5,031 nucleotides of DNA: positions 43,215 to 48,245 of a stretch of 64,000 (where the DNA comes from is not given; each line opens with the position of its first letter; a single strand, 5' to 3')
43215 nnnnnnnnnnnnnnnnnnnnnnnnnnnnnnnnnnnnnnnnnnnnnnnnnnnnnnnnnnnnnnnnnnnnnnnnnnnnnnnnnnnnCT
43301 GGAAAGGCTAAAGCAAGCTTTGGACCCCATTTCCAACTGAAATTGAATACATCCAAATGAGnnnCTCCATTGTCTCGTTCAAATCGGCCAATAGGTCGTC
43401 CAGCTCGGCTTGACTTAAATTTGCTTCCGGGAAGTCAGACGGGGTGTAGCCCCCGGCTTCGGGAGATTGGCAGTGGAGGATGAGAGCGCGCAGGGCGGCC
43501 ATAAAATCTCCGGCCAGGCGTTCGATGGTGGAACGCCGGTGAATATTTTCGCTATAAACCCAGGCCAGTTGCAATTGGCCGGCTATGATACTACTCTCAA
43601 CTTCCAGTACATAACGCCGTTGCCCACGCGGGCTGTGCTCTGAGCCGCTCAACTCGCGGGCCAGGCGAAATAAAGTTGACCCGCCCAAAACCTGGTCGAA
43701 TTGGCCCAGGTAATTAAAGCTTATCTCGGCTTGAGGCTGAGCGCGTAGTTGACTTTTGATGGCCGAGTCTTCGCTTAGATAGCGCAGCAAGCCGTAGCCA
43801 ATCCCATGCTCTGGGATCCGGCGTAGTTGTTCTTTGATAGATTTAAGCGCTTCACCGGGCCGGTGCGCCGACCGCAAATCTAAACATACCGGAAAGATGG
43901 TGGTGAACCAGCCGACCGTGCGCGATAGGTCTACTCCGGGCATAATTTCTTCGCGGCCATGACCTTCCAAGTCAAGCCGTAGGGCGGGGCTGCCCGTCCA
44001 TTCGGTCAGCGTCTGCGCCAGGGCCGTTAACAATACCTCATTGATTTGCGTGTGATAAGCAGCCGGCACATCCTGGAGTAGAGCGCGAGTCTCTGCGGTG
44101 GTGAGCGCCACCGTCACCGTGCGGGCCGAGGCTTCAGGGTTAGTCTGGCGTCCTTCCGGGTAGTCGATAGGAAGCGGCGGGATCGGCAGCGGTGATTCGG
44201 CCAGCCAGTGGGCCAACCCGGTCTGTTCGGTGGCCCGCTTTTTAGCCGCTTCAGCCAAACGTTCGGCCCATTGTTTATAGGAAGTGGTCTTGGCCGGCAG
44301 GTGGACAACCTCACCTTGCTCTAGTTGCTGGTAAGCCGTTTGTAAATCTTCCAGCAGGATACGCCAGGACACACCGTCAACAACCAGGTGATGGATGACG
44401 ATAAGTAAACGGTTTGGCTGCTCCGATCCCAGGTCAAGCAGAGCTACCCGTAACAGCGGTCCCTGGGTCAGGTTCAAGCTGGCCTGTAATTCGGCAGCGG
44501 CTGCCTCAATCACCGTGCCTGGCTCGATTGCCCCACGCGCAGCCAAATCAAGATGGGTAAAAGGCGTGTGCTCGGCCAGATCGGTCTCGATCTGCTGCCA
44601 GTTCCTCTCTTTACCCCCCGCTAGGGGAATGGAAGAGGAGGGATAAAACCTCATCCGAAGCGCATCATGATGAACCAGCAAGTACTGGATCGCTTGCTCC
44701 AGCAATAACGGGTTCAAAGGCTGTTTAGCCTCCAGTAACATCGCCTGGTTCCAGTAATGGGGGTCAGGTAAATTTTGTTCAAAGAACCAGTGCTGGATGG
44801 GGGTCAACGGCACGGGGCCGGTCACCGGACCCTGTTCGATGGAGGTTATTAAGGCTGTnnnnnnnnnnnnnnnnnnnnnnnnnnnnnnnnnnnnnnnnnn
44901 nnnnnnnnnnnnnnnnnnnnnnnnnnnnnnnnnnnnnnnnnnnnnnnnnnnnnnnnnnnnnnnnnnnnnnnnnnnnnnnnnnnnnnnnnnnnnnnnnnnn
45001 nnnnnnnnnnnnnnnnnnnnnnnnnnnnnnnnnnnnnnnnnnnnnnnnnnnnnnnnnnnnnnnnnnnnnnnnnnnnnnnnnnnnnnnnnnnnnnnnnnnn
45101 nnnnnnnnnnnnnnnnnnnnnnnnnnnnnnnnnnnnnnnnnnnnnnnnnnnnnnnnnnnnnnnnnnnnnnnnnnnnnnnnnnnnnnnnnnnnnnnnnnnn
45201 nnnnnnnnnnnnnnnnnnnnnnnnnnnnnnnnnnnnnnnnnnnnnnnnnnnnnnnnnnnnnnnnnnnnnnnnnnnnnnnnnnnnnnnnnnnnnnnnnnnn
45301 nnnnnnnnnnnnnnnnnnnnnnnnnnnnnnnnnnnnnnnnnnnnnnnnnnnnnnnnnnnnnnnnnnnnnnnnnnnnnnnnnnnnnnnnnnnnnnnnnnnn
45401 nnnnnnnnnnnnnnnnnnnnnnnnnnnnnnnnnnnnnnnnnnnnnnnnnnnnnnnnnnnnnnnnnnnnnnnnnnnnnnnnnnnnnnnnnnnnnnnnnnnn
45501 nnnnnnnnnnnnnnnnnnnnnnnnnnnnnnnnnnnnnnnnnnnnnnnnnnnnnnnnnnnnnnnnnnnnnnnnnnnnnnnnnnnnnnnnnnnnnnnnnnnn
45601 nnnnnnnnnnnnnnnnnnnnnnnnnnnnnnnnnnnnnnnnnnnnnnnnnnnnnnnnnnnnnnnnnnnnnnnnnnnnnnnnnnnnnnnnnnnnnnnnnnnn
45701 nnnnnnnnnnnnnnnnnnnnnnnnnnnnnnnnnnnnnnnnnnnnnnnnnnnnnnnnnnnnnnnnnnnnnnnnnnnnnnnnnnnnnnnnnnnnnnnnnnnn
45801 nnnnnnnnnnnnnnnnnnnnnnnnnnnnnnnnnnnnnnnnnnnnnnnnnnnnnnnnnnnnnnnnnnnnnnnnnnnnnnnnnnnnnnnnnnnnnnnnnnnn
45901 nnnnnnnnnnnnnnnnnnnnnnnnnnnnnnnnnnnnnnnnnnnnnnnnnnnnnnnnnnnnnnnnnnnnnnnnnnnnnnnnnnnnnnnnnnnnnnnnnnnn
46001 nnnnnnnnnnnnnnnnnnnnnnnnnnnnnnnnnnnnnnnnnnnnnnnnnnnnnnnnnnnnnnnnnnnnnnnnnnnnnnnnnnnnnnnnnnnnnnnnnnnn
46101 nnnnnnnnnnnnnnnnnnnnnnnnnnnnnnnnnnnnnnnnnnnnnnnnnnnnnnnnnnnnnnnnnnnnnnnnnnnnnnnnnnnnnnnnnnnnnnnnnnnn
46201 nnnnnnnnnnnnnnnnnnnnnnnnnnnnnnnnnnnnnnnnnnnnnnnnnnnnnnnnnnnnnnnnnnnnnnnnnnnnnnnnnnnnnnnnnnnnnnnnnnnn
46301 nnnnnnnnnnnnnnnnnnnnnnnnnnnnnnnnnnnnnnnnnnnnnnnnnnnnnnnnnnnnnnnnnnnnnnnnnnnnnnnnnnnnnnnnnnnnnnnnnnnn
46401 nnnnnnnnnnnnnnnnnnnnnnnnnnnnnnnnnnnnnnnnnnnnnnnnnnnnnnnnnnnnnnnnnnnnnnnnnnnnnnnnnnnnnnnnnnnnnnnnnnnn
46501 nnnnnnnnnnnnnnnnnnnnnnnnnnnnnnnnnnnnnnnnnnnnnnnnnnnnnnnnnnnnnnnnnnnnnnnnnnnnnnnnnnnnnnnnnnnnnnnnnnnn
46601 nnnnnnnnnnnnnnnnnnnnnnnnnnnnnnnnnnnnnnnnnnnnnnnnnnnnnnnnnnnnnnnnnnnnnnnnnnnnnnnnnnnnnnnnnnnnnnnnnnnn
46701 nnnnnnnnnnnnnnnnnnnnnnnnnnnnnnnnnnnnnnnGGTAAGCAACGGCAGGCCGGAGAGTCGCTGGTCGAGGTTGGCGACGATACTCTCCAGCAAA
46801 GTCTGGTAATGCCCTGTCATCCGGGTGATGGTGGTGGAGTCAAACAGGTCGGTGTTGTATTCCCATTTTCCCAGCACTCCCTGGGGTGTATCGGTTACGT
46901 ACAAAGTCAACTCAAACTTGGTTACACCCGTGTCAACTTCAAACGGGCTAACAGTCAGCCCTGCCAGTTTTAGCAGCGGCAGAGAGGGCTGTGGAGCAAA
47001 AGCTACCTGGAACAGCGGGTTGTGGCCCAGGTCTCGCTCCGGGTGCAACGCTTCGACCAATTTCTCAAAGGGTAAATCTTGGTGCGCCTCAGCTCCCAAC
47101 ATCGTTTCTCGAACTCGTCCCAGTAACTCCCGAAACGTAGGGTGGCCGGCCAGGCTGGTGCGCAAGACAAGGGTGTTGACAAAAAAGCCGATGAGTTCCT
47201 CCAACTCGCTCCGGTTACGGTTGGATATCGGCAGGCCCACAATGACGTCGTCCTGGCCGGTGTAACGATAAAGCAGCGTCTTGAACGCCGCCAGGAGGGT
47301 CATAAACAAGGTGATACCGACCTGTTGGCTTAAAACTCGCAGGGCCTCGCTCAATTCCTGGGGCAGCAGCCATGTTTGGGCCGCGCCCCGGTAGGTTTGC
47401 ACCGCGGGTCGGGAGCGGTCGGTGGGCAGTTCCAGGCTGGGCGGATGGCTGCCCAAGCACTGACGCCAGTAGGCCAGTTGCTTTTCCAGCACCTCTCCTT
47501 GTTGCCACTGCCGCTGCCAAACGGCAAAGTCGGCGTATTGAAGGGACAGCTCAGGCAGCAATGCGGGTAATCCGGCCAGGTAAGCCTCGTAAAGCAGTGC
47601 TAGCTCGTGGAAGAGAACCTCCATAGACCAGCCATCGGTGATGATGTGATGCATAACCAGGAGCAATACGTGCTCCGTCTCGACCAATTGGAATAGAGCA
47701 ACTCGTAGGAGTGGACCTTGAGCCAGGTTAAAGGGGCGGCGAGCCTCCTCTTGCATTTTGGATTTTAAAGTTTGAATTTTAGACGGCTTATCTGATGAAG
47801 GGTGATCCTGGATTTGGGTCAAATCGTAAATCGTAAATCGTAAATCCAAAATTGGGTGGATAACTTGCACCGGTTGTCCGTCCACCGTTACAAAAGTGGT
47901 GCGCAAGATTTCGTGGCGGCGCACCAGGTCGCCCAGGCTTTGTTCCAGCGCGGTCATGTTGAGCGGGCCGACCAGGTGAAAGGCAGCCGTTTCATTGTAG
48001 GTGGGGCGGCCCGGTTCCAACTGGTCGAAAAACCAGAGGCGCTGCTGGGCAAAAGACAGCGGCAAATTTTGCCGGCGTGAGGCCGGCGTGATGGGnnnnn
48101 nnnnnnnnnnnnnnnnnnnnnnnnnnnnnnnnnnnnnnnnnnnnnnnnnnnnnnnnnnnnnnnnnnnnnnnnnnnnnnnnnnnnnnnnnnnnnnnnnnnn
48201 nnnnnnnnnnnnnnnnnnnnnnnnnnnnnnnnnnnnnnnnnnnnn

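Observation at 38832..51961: By-eye specificity codes predict an N-formyl-L-Ala / D-Gln / L-Ala peptide released as an aldehyde or alcohol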

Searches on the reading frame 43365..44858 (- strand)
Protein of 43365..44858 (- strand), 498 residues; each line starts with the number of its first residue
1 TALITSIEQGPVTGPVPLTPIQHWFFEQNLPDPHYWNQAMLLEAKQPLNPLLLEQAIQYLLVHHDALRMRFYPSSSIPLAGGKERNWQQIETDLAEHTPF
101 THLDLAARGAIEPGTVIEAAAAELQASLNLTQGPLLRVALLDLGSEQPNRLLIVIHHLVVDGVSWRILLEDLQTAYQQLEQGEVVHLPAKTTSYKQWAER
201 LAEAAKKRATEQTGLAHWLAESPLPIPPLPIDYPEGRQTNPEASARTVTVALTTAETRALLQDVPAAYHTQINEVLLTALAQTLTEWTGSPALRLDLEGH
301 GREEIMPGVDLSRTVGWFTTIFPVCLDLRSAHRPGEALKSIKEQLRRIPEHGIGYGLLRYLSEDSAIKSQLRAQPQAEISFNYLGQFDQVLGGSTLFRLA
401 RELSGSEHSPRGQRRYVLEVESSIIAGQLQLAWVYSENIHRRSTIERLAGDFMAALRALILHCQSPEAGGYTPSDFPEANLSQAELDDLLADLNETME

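Call 70: search_solved_structures(query=window:43365-44858:-, max_evalue=1e-15, show_alignments=1)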
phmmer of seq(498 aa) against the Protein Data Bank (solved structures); distinct sequences matched with E-value up to 1e-15: 10.
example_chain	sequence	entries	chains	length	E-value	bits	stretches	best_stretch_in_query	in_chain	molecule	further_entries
9lcp_A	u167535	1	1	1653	1.3e-121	409.9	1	6-492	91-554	PvdL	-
9lco_A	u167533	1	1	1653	1.3e-121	409.9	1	6-492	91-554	PvdL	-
9lcq_A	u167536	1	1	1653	1.4e-121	409.7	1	6-492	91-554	PvdL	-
9up2_A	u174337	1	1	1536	1.1e-117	396.9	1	18-493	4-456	PvdL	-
6ta8_A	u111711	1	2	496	1.8e-94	320.3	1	7-490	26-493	Tyrocidine synthase 2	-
5isw_A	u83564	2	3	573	7.6e-89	301.8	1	8-491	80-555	Gramicidin S synthase 1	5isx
9rde_A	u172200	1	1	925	1.5e-86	294.2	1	11-489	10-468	Bacitracin synthase 3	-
9bfd_A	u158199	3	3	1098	1e-83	284.9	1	7-491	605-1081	Tyrocidine synthase 1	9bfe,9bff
2xhg_A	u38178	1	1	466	1.8e-79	270.9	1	8-464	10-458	TYROCIDINE SYNTHETASE A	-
9bfg_A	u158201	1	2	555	9e-79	268.6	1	7-466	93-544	Tyrocidine synthase 1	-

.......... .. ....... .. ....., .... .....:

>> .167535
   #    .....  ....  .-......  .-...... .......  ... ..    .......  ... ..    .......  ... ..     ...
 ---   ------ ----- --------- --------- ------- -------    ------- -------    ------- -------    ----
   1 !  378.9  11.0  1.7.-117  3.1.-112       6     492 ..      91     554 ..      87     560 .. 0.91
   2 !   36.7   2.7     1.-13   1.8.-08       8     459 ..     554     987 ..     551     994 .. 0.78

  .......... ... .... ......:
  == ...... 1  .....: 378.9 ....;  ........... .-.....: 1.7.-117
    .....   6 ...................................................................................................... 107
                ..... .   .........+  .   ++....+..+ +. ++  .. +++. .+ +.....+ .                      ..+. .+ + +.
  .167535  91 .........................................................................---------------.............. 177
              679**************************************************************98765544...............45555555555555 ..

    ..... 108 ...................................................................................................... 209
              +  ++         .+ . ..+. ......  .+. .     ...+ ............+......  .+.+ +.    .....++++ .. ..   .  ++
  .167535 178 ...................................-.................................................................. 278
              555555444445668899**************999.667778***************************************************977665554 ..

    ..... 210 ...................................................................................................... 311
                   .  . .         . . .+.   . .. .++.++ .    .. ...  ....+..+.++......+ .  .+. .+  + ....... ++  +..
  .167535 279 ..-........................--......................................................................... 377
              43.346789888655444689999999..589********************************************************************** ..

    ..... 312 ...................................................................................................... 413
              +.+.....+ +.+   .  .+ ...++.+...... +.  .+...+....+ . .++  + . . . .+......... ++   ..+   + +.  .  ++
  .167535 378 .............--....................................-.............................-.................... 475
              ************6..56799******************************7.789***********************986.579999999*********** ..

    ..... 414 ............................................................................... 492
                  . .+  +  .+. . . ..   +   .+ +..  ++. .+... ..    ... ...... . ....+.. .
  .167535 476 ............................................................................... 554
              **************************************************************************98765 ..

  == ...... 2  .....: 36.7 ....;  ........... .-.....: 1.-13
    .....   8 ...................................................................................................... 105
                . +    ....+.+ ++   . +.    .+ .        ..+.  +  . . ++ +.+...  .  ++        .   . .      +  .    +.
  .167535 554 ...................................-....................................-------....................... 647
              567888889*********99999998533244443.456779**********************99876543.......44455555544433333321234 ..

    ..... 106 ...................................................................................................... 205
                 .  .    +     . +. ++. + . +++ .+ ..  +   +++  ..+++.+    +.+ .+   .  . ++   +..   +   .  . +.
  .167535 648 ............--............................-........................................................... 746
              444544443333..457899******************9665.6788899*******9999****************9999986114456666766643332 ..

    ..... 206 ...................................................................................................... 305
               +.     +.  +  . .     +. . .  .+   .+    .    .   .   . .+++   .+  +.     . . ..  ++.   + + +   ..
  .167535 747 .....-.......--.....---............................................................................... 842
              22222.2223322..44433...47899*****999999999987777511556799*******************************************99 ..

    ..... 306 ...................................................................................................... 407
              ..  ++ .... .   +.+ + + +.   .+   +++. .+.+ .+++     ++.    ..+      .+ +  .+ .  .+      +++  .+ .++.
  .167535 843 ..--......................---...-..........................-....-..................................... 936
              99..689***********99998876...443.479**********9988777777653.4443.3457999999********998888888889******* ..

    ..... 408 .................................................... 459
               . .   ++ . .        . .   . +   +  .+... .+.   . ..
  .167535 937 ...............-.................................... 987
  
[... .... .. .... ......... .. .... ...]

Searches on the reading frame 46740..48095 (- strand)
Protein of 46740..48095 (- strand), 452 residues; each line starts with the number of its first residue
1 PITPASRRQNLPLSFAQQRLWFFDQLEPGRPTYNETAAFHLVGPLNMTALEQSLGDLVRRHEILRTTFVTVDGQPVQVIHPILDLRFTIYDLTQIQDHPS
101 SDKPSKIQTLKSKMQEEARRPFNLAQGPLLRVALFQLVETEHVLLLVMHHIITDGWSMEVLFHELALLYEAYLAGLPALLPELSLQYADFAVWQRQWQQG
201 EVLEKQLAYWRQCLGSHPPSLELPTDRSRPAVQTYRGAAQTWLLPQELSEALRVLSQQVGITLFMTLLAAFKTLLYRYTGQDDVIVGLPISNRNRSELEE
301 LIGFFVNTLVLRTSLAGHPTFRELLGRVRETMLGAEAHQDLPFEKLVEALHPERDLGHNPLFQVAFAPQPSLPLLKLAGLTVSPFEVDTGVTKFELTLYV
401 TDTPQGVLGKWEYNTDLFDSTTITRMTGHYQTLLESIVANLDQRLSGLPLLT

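Call 23: search_solved_structures(query=window:46740-48095:-, max_evalue=1e-20, show_alignments=0)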
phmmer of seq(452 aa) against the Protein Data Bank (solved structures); distinct sequences matched with E-value up to 1e-20: 41.
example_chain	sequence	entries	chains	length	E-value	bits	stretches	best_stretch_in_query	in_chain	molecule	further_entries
6oyf_A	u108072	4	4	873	1.9e-105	356.3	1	10-445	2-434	Txo1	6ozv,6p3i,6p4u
6p1j_A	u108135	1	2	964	8.6e-103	347.6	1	9-444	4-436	Txo2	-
5u89_A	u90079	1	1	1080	1e-89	304.5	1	5-448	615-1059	Amino acid adenylation domain protein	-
2jgp_A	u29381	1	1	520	2.9e-86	293.1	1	2-449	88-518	TYROCIDINE SYNTHETASE 3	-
8z0q_C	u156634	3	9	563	7.4e-75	255.5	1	8-440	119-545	Special condensation domain in NRPS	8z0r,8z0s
7kvw_A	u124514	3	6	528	1.4e-67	231.6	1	13-448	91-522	PCP-C didomain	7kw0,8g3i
8fx6_A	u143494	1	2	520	3.6e-67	230.2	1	13-439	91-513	PCP-C didomain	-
7kw2_A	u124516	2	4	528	1.2e-66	228.4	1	13-448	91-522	PCP-C didomain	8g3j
8fx7_A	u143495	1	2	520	3.1e-66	227.1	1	13-439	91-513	PCP-C didomain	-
8xjz_C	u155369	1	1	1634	2.5e-63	217.5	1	3-438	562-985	Peptide synthetase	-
8qnf_A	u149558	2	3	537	1.2e-55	192.2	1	11-445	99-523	Condensation domain TomBC from the Tomaymycin non-ribosomal peptide synthetase | Tomaymycin non-ribosomal peptide synthetase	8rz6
9up2_A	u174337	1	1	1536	7.3e-51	176.4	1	11-451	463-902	PvdL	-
9lcp_A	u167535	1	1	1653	9.1e-51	176.1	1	11-451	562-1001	PvdL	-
9lco_A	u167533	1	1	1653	9.1e-51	176.1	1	11-451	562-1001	PvdL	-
9lcq_A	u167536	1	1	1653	9.3e-51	176.1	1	11-451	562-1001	PvdL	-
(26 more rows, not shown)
